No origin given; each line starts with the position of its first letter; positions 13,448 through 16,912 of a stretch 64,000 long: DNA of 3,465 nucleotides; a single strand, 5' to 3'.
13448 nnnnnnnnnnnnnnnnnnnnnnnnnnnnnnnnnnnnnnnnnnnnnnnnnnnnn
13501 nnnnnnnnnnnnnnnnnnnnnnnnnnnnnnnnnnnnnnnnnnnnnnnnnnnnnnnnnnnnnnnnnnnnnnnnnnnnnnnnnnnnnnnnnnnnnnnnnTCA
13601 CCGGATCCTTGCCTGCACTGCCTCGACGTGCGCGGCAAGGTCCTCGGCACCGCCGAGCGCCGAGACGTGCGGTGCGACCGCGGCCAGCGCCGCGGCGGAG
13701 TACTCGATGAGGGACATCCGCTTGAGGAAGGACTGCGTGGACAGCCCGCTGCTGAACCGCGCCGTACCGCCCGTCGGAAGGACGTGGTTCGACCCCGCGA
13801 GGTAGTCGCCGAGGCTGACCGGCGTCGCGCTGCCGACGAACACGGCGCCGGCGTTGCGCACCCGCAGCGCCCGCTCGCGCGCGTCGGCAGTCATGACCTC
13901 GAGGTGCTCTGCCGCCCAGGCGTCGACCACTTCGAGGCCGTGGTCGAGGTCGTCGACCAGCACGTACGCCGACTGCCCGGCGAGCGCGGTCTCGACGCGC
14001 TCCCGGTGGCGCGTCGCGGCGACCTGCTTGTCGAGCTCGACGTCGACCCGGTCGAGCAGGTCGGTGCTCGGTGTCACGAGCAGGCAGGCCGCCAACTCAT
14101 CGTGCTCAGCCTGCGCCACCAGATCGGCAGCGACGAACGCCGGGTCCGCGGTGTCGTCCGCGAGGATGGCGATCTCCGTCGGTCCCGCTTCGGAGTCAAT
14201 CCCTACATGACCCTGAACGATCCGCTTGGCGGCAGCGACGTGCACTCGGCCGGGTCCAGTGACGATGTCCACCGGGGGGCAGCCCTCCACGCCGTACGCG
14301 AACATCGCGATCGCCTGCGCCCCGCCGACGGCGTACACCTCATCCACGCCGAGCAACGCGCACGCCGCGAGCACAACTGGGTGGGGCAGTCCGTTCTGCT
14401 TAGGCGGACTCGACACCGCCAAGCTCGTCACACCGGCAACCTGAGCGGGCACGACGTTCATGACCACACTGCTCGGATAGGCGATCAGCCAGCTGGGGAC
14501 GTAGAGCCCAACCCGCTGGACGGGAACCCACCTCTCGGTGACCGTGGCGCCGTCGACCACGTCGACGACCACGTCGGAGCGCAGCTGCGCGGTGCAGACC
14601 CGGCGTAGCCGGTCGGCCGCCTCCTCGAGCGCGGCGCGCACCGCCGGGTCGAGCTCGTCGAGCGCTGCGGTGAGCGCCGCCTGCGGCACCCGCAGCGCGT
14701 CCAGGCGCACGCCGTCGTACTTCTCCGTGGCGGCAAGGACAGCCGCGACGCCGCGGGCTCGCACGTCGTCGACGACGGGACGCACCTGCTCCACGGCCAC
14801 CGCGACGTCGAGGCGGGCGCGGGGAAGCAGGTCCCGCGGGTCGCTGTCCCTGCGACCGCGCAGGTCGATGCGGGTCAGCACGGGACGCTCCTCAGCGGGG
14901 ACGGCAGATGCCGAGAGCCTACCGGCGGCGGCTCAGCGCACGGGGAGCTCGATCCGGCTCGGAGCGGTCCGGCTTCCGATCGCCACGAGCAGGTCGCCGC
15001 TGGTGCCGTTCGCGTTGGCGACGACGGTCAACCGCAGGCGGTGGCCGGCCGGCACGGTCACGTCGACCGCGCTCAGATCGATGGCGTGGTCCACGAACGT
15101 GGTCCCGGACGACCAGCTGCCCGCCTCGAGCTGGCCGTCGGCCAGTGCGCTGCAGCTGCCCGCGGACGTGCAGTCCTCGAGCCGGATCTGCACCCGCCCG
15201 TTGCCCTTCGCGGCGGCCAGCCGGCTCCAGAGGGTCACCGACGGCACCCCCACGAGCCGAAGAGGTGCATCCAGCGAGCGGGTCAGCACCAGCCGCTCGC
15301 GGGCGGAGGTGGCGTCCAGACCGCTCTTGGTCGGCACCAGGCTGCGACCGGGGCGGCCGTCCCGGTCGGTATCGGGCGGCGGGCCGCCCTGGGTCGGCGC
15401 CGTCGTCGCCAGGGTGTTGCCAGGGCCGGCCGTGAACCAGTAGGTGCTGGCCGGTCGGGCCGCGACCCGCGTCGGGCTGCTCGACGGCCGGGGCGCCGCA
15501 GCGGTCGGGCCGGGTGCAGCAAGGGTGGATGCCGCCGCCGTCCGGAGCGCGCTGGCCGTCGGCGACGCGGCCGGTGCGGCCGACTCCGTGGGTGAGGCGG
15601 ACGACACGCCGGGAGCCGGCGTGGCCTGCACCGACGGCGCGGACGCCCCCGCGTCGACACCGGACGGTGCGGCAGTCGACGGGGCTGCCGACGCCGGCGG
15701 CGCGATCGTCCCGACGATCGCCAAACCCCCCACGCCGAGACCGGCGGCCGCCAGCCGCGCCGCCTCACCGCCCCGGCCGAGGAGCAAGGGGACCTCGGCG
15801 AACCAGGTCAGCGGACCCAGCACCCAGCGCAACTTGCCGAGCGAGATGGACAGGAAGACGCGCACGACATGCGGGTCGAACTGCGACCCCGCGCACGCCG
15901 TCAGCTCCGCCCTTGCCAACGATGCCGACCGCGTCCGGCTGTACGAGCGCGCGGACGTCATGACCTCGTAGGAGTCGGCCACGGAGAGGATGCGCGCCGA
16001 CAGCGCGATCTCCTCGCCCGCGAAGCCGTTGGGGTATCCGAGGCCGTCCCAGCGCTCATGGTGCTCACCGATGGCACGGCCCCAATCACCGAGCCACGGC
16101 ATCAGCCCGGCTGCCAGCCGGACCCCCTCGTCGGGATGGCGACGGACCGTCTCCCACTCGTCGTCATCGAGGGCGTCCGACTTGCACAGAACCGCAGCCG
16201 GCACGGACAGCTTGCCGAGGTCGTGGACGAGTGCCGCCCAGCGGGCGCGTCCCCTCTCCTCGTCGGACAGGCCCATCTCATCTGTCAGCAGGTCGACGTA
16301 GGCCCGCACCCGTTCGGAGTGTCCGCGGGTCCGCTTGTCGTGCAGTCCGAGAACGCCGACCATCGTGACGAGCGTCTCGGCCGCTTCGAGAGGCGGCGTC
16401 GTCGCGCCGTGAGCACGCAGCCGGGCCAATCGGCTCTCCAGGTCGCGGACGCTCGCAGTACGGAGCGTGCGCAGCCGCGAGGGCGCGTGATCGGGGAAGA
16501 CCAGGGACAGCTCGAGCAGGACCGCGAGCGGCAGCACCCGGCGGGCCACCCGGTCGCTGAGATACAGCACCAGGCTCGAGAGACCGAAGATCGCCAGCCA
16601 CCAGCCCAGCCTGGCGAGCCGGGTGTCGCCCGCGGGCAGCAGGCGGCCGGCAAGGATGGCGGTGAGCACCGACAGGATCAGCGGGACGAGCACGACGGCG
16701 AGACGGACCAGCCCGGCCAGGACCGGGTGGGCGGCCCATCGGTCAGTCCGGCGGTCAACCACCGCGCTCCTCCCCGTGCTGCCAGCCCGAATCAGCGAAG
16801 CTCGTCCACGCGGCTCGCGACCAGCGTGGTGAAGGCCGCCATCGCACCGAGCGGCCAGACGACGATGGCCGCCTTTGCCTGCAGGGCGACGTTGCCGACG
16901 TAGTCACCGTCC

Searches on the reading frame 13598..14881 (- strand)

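Call 54: search_protein_families(library=pfam, proteins=[window:13598-14881:-], max_evalue=0.0001)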
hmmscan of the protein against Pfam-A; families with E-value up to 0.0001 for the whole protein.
window:13598-14881:- (427 aa): 1 family
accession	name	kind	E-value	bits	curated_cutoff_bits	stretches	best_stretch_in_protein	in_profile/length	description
PF00815.25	Histidinol_dh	-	3.1e-148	494.6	27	1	21-425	3-410/411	Histidinol dehydrogenase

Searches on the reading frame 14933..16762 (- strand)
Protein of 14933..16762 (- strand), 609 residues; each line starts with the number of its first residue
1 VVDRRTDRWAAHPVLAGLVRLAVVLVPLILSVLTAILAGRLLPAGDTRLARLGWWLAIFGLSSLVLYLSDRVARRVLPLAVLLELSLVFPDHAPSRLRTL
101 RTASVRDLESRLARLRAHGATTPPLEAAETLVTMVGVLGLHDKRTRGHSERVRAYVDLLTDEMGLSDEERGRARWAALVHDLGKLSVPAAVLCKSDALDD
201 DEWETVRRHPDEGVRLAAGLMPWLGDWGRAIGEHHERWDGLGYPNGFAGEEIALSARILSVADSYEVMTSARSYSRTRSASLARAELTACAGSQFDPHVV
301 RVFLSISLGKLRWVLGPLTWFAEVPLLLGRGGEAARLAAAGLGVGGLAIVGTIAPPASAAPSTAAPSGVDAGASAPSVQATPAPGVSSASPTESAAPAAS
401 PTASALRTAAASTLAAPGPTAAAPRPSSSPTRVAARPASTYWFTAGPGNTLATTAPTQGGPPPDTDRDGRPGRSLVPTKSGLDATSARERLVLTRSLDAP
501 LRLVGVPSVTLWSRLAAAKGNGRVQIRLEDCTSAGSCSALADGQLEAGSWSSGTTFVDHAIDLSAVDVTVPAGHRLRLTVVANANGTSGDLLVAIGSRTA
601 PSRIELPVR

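Call 54: search_protein_families(library=pfam, proteins=[window:14933-16762:-], max_evalue=0.0001)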
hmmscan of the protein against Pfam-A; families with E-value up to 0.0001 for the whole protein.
window:14933-16762:- (609 aa): 3 families
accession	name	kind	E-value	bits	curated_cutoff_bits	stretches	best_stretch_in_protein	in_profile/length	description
PF13487.12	HD_5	-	9.6e-33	113.7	27.2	1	137-299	6-170/170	HD domain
PF01966.28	HD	-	2.7e-15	57.1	22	1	147-268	3-116/116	HD domain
PF08530.16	PepX_C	-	1.9e-08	34.9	22.5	1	488-583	78-179/217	X-Pro dipeptidyl-peptidase C-terminal non-catalytic domain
